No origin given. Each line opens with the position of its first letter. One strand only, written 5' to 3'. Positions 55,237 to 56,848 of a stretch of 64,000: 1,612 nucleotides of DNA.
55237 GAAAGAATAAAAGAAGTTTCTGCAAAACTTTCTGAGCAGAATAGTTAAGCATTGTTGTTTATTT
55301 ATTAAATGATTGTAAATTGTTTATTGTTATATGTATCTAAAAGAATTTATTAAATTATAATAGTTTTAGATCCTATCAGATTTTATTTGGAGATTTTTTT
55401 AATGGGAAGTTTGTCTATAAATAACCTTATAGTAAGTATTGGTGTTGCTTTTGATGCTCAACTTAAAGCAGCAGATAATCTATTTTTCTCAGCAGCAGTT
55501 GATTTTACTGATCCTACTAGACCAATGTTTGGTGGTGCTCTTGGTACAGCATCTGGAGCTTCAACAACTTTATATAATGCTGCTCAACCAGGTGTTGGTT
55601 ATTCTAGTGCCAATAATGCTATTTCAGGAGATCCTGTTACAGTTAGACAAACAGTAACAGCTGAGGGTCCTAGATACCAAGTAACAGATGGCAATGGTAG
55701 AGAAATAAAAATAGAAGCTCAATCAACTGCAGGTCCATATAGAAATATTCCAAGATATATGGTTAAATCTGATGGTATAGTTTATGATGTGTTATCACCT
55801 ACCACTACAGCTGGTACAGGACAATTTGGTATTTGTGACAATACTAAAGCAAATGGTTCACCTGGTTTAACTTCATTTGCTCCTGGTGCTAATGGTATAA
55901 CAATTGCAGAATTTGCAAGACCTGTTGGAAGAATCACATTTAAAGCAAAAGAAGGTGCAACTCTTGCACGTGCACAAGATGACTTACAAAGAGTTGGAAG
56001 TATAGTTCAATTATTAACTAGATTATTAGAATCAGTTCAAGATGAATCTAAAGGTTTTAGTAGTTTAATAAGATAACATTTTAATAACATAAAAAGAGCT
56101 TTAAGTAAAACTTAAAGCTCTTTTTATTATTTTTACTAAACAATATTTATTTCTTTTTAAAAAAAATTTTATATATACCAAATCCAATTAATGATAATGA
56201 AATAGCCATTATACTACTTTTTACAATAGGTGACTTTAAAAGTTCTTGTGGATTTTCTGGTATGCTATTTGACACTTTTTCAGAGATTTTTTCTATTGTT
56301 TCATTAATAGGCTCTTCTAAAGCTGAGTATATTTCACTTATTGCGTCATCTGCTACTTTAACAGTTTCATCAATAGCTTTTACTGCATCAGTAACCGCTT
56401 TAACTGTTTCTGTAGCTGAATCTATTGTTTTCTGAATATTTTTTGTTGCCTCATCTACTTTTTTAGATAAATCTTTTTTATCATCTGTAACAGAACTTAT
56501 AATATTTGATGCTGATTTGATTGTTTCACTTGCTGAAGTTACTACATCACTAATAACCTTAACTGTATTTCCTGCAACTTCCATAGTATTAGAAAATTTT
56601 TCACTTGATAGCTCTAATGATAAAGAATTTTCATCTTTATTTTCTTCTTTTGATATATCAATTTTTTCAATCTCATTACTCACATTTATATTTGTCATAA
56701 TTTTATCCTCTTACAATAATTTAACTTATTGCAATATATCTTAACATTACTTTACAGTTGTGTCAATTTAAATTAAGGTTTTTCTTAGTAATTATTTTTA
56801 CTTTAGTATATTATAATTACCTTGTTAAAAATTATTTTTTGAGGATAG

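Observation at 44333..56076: Compositionally distinct roughly 12-kb module of Cys-free, signal-peptide-less Thr/Gly/Ala/Asn-rich proteins around a duplicated approximately 1000-aa protein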

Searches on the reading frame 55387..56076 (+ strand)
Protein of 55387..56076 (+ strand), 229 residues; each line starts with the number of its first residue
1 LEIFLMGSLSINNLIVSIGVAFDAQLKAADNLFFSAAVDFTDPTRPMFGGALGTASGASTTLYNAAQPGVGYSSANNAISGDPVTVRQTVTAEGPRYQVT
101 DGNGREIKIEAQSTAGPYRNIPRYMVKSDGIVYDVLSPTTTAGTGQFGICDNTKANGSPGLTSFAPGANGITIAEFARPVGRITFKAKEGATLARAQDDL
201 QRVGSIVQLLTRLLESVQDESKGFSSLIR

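Call 3: search_protein_families(library=pfam, proteins=[window:55387-56076:+], max_evalue=1)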
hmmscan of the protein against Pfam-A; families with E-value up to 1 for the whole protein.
window:55387-56076:+ (229 aa): 2 families
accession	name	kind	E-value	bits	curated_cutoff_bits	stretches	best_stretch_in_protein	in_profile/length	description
PF03482.18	SIC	-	0.04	14.6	25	1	41-54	11-25/30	sic protein repeat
PF20543.3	CowN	-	0.13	13.2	27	1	185-221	45-81/94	N2-fixation sustaining protein CowN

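Call 4: search_protein_families(library=phrogs, proteins=[window:55387-56076:+], max_evalue=1)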
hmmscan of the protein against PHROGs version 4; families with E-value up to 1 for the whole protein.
window:55387-56076:+ (229 aa): 1 family
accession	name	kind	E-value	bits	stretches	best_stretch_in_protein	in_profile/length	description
phrog_10545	-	unknown function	0.045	15.1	0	122-141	4-23/48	-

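Call 34: find_homologous_proteins(query=window:55402-56073:+, max_evalue=0.001)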
Query window:55402-56073:+ (224 aa): 103 proteins with E <= 0.001 among 904 candidates.
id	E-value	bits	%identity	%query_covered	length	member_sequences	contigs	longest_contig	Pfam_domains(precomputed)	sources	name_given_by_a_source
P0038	3.7e-139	479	100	100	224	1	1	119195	-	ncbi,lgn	ncbi:MAG: hypothetical protein U0354_11205 [Candidatus Sericytochromatia bacterium]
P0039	9.3e-119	413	85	100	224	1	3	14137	-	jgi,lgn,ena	jgi:hypothetical protein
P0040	1.2e-114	399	82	100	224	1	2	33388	-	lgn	-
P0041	1.6e-109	383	79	100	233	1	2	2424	-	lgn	-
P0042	1.3e-108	380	78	100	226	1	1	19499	-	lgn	-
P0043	3.0e-106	372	77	100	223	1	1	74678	-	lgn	-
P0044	4.2e-106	371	79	100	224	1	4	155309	-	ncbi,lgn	-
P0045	9.6e-104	364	75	100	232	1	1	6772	-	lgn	-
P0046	1.2e-99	350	73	100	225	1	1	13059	-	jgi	jgi:hypothetical protein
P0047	4.7e-99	348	76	100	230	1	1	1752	-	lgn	-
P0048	3.0e-97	343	72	100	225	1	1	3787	-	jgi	jgi:hypothetical protein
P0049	7.0e-97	341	72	100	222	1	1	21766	-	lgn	-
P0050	1.6e-96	340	73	100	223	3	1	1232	-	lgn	-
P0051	3.4e-96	339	72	100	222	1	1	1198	-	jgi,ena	-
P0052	4.0e-96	339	72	100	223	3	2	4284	-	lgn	-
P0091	2.6e-71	258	58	100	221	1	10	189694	-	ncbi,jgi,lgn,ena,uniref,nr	ncbi:hypothetical protein COW36_13815 [bacterium (Candidatus Blackallbacteria) CG17_big_fil_post_rev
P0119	1.1e-66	243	54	100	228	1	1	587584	-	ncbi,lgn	ncbi:MAG: hypothetical protein ACO1RX_11200 [Candidatus Sericytochromatia bacterium]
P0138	1.4e-6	46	71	13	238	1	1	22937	-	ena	-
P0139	3.0e-4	39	72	11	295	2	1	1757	-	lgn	-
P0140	8.3e-4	37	76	9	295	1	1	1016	-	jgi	jgi:hypothetical protein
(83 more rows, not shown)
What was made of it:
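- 55402..56076 (+): Gene H, 224 aa. The most conserved protein of the set. Predicted N-helix 3-26, beta domain 29-179 and C-helix 184-223. 103 homologues, all at least 50% identical apart from three chimeric oddities (call 34).
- H is under very strong constraint, like a housekeeping structural protein (call 34).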

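Call 35: find_encoding_contigs(protein=P0119, flank=10000, max_places=1)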
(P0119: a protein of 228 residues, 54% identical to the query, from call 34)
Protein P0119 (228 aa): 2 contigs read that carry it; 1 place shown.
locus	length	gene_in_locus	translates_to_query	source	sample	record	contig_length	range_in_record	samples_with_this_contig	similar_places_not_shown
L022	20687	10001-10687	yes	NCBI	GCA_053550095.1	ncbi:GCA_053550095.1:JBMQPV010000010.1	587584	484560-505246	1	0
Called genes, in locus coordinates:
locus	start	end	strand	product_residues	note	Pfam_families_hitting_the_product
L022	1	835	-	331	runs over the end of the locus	PF01370:Epimerase, PF13460:NAD_binding_10 (weak)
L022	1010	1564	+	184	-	-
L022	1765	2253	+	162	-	-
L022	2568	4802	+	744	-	PF10150:RNase_E_G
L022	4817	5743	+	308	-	PF16881:LIAS_N, PF04055:Radical_SAM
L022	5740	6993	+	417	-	PF00364:Biotin_lipoyl, PF25917:BSH_RND (weak), PF02817:E3_binding, PF00198:2-oxoacid_dh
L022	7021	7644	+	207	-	PF21948:LplA-B_cat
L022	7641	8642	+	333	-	PF01339:CheB_methylest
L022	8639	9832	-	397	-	PF02771:Acyl-CoA_dh_N, PF02770:Acyl-CoA_dh_M, PF00441:Acyl-CoA_dh_1, PF08028:Acyl-CoA_dh_2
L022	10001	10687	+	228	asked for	-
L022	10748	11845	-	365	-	PF09992:NAGPA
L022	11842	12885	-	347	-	PF23381:Beta-prop_IFT122_1st, PF24814:WD40_Prp19, PF24817:WD40_WDHD1_1st (faint), PF25168:Beta-prop_WDR36-Utp21_2nd (faint), PF25174:Beta-prop_THOC3, PF25175:Beta-prop_WDR5, PF00400:WD40 (faint), PF23414:Beta-prop_EML_2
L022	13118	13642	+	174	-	-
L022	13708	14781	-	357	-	PF09992:NAGPA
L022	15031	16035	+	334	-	PF00355:Rieske, PF19112:VanA_C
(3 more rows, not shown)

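Call 36: find_encoding_contigs(protein=P0091, flank=10000, max_places=1)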
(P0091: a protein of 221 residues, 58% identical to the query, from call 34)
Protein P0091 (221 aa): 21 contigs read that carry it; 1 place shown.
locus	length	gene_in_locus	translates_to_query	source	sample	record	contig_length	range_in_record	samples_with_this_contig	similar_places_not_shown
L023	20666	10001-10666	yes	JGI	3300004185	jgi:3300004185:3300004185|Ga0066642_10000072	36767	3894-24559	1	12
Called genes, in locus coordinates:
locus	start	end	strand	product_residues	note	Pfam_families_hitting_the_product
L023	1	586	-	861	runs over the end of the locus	PF03787:RAMPs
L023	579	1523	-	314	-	-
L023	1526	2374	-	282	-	PF03787:RAMPs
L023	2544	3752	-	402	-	PF00438:S-AdoMet_synt_N, PF02772:S-AdoMet_synt_M, PF02773:S-AdoMet_synt_C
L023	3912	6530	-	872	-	-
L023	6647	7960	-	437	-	PF05496:RuvB_N, PF13604:AAA_30 (weak), PF14532:Sigma54_activ_2 (weak), PF20720:nSTAND3 (weak), PF00004:AAA, PF13173:AAA_14, PF16193:AAA_assoc_2, PF12002:MgsA_C, +5 more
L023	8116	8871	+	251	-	PF01012:ETF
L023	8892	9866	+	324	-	PF01012:ETF, PF00766:ETF_alpha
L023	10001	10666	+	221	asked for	-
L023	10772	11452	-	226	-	PF03167:UDG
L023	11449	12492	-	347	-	PF00762:Ferrochelatase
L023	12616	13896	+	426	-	-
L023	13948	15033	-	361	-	-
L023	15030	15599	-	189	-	-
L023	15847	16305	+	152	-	PF02502:LacAB_rpiB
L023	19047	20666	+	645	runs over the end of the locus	PF22692:LlgE_F_G_D1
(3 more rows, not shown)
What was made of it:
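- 55402..56076 (+): H stands alone elsewhere in high-GC genomes (calls 35, 36).
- A Blackallbacteria contig carrying H also carries a gene with the hook/rod D1 domain PF22692 about 9 kb away (call 36).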

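Call 40: search_solved_structures(query=A3, max_evalue=10, show_alignments=2)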
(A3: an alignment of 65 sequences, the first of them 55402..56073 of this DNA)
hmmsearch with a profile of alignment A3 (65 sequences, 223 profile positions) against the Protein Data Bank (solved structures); distinct sequences matched with E-value up to 10: 4.
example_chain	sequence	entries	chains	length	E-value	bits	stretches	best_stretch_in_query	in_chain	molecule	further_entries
6y3h_A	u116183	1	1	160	0.79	12.4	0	62-101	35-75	Major allergen Cor a 1.0401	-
6gq9_A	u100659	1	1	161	0.8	12.4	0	62-101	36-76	Major allergen Cor a 1.0401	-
6y3l_A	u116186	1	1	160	1.2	11.9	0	62-101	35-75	Major allergen variant Cor a 1.0404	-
2ps2_A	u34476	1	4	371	1.6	11.4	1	46-98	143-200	Putative mandelate racemase/muconate lactonizing enzyme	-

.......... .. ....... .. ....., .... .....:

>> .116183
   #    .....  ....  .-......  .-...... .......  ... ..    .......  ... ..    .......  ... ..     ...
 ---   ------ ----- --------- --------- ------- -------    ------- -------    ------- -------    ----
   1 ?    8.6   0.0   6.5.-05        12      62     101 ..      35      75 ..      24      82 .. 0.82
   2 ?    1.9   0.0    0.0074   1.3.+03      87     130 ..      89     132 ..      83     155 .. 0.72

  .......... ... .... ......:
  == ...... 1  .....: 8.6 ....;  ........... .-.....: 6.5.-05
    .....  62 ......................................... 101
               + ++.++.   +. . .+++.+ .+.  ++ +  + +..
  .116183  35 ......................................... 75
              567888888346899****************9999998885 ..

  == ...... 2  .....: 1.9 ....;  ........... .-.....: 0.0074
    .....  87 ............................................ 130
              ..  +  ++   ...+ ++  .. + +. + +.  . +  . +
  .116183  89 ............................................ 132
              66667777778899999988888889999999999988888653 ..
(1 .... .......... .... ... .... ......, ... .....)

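Call 46: predict_structure(alignment_id=A3)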
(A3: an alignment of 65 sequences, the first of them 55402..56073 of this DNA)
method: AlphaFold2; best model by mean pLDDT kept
length: 224 residues; sequences in the alignment: 65
mean_pLDDT: 79.6   pTM: 0.65
mean pLDDT of the five models: 79.6, 78.1, 77.2, 77.2, 75.4
residues with pLDDT >= 90: 75; 70-90: 95; 50-70: 40; < 50: 14
segments of 3 or more residues with pLDDT < 50: 1-3, 23-27, 182-187
pLDDT, mean of each block of 10 residues (from residue 1): 57 62 50 75 91 92 92 89 76 85 92 92 88 89 92 91 90 84 48 69 77 75 66
secondary structure, 60 per line:
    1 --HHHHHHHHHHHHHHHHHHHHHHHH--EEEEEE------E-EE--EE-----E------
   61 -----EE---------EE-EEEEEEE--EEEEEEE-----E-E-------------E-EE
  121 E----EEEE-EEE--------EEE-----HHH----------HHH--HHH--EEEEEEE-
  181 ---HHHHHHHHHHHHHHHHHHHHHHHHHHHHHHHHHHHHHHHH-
elements in order: H3-26 E29-34 E80-86 E89-95 E119-121 E126-129 E131-133 E142-144 E173-179 H184-223
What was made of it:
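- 55402..56076 (+): AF2 pLDDT 80 (call 46).
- On Flagellar axial proteins / late T3SS substrates: The H model has helices 3-26 and 184-223 (call 46).
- H has N- and C-terminal helices flanking a beta domain and is monocistronic in some genomes (calls 35, 36, 46).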

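Call 50: search_protein_families(library=pfam, proteins=[P0138, P0139, P0140], max_evalue=0.1)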
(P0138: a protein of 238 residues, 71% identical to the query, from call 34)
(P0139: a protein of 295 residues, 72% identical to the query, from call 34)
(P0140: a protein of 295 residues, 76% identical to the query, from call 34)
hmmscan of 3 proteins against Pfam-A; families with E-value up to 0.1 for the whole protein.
P0138 (238 aa): 3 families
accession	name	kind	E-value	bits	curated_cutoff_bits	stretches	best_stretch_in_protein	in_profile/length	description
PF03527.20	RHS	-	0.0079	16.5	27.9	1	28-61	2-35/38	RHS protein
PF00313.28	CSD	-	0.014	15.6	27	0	205-219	2-16/66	'Cold-shock' DNA-binding domain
PF05593.20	RHS_repeat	-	0.034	15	22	1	33-61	2-29/38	RHS Repeat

P0139 (295 aa): 2 families
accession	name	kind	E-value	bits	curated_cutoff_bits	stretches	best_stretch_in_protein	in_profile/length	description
PF01839.29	FG-GAP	-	0.0077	16.5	22.1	1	190-201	7-18/37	FG-GAP repeat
PF13517.12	FG-GAP_3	-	0.056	14.5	26.9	1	189-202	47-60/61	FG-GAP-like repeat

P0140 (295 aa): 0 families

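Call 76: search_protein_families(library=ncbifam, proteins=[window:55402-56076:+], max_evalue=0.1)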
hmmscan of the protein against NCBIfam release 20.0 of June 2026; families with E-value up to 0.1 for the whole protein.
window:55402-56076:+ (224 aa): 1 family
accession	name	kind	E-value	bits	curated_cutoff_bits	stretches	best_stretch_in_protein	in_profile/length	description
NF033689.1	N2Fix_CO_CowN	equivalog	0.042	14.6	48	1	179-216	39-76/89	N(2)-fixation sustaining protein CowN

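Call 77: search_protein_families(library=padloc, proteins=[window:55402-56076:+], max_evalue=0.01)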
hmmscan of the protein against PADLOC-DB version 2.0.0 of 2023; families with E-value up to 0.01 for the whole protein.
window:55402-56076:+ (224 aa): 0 families

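Call 79: find_encoding_contigs(protein=P0138, flank=6000, max_places=2)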
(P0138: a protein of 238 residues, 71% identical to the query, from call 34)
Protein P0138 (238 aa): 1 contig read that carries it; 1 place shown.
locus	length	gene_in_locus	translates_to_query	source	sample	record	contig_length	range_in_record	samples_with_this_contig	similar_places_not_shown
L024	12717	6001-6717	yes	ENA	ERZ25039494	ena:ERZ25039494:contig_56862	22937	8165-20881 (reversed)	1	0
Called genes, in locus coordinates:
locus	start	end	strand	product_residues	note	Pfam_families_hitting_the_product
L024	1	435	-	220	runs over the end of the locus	PF01755:Glyco_transf_25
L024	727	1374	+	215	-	-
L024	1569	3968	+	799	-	PF20148:DUF6531, PF05593:RHS_repeat (faint), PF25023:TEN_YD-shell (faint)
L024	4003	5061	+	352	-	PF25023:TEN_YD-shell (faint), PF05593:RHS_repeat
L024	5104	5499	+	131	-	PF05593:RHS_repeat (weak)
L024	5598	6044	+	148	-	PF05593:RHS_repeat (weak)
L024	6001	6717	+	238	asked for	-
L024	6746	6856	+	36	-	-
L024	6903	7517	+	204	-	-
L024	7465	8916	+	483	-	-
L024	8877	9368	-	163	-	PF05188:MutS_II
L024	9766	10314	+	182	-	PF13384:HTH_23 (weak), PF13518:HTH_28, PF13551:HTH_29, PF13565:HTH_32, PF13592:HTH_33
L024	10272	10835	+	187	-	PF13358:DDE_3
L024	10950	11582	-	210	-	PF21419:RoxA-like_Cyt-c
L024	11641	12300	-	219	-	-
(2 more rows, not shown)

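Call 81: find_encoding_contigs(protein=P0038, flank=10000, max_places=3)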
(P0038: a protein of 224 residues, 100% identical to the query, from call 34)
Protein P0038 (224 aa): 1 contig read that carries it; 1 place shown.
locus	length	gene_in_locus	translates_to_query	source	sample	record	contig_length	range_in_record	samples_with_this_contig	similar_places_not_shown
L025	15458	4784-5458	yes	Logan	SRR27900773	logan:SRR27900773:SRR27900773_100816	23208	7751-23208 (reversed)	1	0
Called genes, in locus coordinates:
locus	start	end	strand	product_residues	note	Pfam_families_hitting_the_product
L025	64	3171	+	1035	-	-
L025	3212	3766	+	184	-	-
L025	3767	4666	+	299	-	-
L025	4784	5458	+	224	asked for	-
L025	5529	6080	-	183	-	-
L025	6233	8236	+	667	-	PF17391:Urocanase_N, PF01175:Urocanase, PF17392:Urocanase_C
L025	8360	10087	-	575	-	PF00496:SBP_bac_5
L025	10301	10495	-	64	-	PF01192:RNA_pol_Rpb6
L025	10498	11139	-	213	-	PF00625:Guanylate_kin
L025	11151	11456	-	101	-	PF04025:RemA-like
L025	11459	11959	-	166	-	PF07963:N_methyl (weak)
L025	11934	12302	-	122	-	PF02410:RsfS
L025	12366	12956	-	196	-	PF01966:HD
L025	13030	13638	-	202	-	PF01467:CTP_transf_like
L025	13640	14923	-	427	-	PF22741:PTP-NADK, PF00102:Y_phosphatase (weak), PF03162:Y_phosphatase2, PF13350:Y_phosphatase3 (weak), PF00782:DSPc (faint), PF22784:PTP-SAK, PF22785:Tc-R-P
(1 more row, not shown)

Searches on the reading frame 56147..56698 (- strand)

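Call 3: search_protein_families(library=pfam, proteins=[window:56147-56698:-], max_evalue=1)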
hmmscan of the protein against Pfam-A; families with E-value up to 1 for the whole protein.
window:56147-56698:- (183 aa): 54 families (the best 25 are shown)
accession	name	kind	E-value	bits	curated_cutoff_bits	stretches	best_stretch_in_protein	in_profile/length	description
PF01442.23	Apolipoprotein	-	0.00014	22.1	90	1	49-146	2-101/190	Apolipoprotein A1/A4/E domain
PF07544.18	Med9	-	0.0013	19.2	26.9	1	60-124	3-63/80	RNA polymerase II transcription mediator complex subunit 9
PF15984.10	Collagen_mid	-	0.0015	18.8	31.1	1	44-139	46-136/198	Bacterial collagen, middle region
PF07464.16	ApoLp-III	-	0.0017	18.9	36.3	2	94-145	30-77/146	Apolipophorin-III precursor (apoLp-III)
PF07889.17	DUF1664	-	0.0017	18.8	34.6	1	59-143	35-118/124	Protein of unknown function (DUF1664)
PF06103.16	DUF948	-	0.0029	18.2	37.2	1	52-114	20-85/89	Bacterial protein of unknown function (DUF948)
PF06009.19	Laminin_II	-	0.003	18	33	1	57-137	2-84/138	Laminin Domain II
PF11098.13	Chlorosome_CsmC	-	0.0035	17.8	26.3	1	3-67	71-132/139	Chlorosome envelope protein C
PF20667.3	Sec10_N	-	0.0054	17.3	27.4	1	59-129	11-81/118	Exocyst complex component Sec10, N-terminal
PF10046.14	BLOC1_2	-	0.0088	16.8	33.4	1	33-114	9-89/96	Biogenesis of lysosome-related organelles complex-1 subunit 2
PF02403.27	Seryl_tRNA_N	-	0.014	16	28.2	1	51-127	29-104/108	Seryl-tRNA synthetase N-terminal domain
PF10157.14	BORCS6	-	0.015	15.9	35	1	62-128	4-71/101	BLOC-1-related complex sub-unit 6 C-terminal helix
PF18397.6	IKBKB_SDD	-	0.018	14.9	25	1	62-154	167-256/275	IQBAL scaffold dimerization domain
PF11932.13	DUF3450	-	0.023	14.4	32.6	1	43-153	15-124/241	Protein of unknown function (DUF3450)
PF23432.1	DUF7118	-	0.023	14.3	27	1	72-147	105-180/357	Domain of unknown function (DUF7118)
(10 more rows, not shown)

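Call 4: search_protein_families(library=phrogs, proteins=[window:56147-56698:-], max_evalue=1)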
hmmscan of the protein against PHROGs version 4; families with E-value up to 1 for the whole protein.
window:56147-56698:- (183 aa): 58 families (the best 25 are shown)
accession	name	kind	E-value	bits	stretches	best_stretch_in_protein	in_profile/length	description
phrog_4372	-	tail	1.1e-05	24.1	1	31-141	501-611/1681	tail length tape measure protein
phrog_1535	-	tail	6.9e-05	22.2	1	18-139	947-1030/1152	tail length tape measure protein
phrog_4094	-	unknown function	8.5e-05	23.2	1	31-148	10-126/281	-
phrog_11498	-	unknown function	0.00022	22.6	2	87-129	29-71/100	-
phrog_5296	-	unknown function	0.0004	19.8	1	40-175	479-609/685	-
phrog_7221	-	unknown function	0.00054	20.4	1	28-146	57-177/295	-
phrog_4200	-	tail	0.00061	19.4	1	39-146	412-522/732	tail length tape measure protein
phrog_184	-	tail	0.00075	19.8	1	28-131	146-251/411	baseplate hub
phrog_1204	-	tail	0.00092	18.1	1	29-156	443-548/1483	tail protein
phrog_1752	-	head and packaging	0.0013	18.6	1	35-152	427-536/828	head maturation protease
phrog_3336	-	tail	0.0014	18.2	1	33-144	385-507/1051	tail length tape measure protein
phrog_788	-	tail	0.0021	18.9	1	36-146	159-271/297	tail protein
phrog_22940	-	unknown function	0.0023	17.6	1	5-125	195-311/588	-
phrog_1538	-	tail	0.0029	17.3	1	24-144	185-303/811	tail length tape measure protein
phrog_6440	-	unknown function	0.012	16.6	1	40-128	23-107/186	-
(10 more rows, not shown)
